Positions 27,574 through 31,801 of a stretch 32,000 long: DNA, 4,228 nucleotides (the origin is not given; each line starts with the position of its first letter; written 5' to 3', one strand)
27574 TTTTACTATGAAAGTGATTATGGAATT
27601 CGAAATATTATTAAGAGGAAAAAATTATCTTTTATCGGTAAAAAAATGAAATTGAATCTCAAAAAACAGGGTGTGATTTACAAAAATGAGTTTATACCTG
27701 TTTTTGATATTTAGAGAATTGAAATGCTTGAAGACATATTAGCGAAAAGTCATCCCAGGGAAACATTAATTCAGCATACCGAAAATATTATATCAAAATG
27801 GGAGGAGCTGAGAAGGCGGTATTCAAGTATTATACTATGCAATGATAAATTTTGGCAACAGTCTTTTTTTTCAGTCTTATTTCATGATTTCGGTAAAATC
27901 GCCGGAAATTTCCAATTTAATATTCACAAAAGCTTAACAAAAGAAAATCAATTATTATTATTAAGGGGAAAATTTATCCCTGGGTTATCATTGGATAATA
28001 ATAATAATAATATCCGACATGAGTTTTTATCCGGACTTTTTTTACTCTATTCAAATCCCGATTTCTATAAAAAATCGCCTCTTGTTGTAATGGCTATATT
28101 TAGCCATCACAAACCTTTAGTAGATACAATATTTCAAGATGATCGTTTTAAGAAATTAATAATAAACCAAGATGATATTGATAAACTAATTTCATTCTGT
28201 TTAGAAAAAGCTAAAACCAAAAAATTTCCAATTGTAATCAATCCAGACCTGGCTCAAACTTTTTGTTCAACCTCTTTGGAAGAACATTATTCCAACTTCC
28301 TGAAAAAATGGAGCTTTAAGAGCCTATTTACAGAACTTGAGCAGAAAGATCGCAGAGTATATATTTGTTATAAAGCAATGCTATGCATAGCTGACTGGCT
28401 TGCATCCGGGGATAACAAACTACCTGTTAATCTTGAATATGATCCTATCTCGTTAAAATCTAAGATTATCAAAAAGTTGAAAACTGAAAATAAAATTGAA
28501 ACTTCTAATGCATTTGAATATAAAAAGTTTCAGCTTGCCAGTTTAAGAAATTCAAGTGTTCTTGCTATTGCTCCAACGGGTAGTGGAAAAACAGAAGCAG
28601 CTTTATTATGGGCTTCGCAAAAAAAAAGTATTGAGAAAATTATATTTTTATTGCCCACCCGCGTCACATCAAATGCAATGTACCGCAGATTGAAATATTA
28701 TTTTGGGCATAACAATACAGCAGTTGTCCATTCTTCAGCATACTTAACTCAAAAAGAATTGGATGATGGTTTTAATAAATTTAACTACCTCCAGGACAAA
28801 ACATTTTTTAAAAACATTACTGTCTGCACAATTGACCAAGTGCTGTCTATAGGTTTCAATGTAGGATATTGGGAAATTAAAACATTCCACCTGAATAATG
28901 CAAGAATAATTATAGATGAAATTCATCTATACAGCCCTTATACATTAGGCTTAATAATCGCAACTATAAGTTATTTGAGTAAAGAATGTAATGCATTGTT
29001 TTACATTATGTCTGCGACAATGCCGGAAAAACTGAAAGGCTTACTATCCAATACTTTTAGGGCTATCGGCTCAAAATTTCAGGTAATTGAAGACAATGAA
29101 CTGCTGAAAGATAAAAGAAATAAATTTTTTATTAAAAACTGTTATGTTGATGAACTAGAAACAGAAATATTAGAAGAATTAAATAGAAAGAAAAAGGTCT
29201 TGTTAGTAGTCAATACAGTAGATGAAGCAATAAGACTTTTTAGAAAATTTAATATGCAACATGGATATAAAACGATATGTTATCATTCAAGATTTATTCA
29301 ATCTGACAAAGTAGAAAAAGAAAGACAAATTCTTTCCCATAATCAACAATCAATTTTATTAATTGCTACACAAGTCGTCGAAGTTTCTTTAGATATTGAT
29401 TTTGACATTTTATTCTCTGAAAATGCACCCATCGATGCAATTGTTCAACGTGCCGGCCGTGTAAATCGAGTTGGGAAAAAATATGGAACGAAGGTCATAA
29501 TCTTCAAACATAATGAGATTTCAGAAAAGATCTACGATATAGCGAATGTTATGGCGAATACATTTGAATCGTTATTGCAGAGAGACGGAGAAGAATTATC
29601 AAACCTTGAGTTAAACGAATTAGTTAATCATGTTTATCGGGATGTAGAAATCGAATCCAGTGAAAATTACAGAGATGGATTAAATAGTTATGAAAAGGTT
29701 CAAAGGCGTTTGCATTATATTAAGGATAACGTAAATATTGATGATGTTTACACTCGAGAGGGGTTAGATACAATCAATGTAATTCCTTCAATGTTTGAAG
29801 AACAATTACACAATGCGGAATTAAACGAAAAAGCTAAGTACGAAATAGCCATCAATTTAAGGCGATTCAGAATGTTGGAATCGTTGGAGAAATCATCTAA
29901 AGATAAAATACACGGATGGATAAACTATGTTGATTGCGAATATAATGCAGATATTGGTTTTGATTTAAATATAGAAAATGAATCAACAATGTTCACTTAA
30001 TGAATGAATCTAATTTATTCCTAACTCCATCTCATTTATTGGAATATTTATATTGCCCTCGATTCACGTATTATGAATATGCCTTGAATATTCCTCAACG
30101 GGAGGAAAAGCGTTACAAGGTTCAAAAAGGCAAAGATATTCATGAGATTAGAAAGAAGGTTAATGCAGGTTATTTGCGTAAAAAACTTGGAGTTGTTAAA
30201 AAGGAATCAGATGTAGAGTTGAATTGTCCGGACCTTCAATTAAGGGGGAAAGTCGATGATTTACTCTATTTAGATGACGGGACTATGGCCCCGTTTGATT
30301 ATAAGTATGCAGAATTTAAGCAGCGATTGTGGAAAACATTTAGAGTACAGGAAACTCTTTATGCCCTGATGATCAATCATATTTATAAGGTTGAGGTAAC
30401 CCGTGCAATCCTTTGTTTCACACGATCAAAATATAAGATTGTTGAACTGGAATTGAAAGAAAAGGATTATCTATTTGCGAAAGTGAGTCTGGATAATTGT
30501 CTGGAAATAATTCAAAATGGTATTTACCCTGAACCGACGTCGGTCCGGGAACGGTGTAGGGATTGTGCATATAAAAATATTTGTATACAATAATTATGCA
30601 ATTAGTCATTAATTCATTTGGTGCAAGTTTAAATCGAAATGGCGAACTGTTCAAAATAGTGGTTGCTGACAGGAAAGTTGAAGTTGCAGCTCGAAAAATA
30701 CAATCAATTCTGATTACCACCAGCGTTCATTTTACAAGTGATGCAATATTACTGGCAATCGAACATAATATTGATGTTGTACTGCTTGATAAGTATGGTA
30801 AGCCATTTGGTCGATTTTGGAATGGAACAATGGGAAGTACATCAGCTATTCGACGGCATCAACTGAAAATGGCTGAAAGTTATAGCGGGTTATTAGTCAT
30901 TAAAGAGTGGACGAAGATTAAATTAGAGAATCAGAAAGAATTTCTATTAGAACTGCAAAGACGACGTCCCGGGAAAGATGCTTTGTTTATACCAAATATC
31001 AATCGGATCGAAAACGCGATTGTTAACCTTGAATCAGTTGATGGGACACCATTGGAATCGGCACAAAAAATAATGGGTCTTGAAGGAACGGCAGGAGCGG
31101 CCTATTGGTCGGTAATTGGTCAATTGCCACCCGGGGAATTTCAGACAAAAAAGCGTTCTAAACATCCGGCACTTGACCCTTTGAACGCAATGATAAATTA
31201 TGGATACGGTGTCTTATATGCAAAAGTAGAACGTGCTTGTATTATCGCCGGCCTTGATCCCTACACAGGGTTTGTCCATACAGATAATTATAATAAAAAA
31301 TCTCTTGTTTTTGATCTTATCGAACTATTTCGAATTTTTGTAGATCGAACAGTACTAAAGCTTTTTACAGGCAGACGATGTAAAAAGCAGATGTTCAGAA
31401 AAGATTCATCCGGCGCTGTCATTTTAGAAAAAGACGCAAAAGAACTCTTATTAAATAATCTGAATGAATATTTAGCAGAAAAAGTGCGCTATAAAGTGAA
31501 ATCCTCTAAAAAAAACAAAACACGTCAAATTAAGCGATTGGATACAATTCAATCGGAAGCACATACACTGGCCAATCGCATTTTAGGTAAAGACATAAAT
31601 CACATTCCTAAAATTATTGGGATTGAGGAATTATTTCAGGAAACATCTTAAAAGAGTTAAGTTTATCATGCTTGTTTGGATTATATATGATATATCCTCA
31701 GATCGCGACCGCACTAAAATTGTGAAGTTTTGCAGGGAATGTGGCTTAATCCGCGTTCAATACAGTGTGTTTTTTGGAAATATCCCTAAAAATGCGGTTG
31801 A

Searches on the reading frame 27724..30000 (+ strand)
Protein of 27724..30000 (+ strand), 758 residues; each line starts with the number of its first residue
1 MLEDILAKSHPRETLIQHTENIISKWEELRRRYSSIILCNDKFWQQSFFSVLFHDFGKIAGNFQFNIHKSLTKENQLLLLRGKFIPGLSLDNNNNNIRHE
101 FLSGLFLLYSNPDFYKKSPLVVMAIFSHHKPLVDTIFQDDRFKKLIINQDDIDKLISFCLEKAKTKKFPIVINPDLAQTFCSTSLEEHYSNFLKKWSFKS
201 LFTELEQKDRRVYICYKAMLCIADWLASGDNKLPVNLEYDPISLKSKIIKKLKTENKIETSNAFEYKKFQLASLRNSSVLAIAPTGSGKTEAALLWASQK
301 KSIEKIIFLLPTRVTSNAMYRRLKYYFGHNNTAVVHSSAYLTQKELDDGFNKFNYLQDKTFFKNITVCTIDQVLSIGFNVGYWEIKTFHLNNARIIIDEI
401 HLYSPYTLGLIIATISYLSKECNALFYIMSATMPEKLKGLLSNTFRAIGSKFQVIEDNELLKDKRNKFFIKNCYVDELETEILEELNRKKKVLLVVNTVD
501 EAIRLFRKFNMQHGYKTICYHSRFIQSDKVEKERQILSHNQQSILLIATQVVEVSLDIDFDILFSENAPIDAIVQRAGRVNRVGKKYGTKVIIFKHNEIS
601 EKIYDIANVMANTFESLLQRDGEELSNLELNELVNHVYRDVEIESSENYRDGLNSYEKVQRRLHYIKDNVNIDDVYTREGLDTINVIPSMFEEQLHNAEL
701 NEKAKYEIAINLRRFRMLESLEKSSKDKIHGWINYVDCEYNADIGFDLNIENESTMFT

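Call 7: search_protein_families(library=pfam, proteins=[window:27724-30000:+], max_evalue=0.001)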
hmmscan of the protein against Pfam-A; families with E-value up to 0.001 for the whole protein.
window:27724-30000:+ (758 aa): 5 families
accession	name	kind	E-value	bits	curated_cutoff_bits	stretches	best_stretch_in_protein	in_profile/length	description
PF22590.2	Cas3-like_C_2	-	9.9e-30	103.4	27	1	489-583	2-104/106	CRISPR-associated nuclease/helicase Cas3, C-terminal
PF00270.35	DEAD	-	2.9e-17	63.4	26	1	274-438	12-165/167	DEAD/DEAH box helicase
PF00271.37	Helicase_C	-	2e-11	44.6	23.5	1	481-584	9-110/110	Helicase conserved C-terminal domain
PF04851.21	ResIII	-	2.5e-07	31.2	22.5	1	270-404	20-138/164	Type III restriction enzyme, res subunit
PF18019.7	Cas3_HD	-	8.1e-07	29.7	23.1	1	41-229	51-203/207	Cas3, HD domain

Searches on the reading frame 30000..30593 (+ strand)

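Call 7: search_protein_families(library=pfam, proteins=[window:30000-30593:+], max_evalue=0.001)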
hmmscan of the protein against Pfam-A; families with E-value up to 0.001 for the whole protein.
window:30000-30593:+ (197 aa): 2 families
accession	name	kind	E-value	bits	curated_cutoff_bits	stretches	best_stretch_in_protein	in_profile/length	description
PF12705.13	PDDEXK_1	-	1.8e-11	44.9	22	1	72-195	115-246/247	PD-(D/E)XK nuclease superfamily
PF01930.23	Cas_Cas4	-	9.8e-11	42.4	22.7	1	12-196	4-159/160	Domain of unknown function DUF83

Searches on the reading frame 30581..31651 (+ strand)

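Call 7: search_protein_families(library=pfam, proteins=[window:30581-31651:+], max_evalue=0.001)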
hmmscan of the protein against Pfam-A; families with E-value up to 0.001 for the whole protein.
window:30581-31651:+ (356 aa): 1 family
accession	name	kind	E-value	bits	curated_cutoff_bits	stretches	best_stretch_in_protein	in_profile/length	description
PF01867.21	Cas_Cas1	-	3.6e-75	253.2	22.3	1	8-295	1-282/283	CRISPR associated protein Cas1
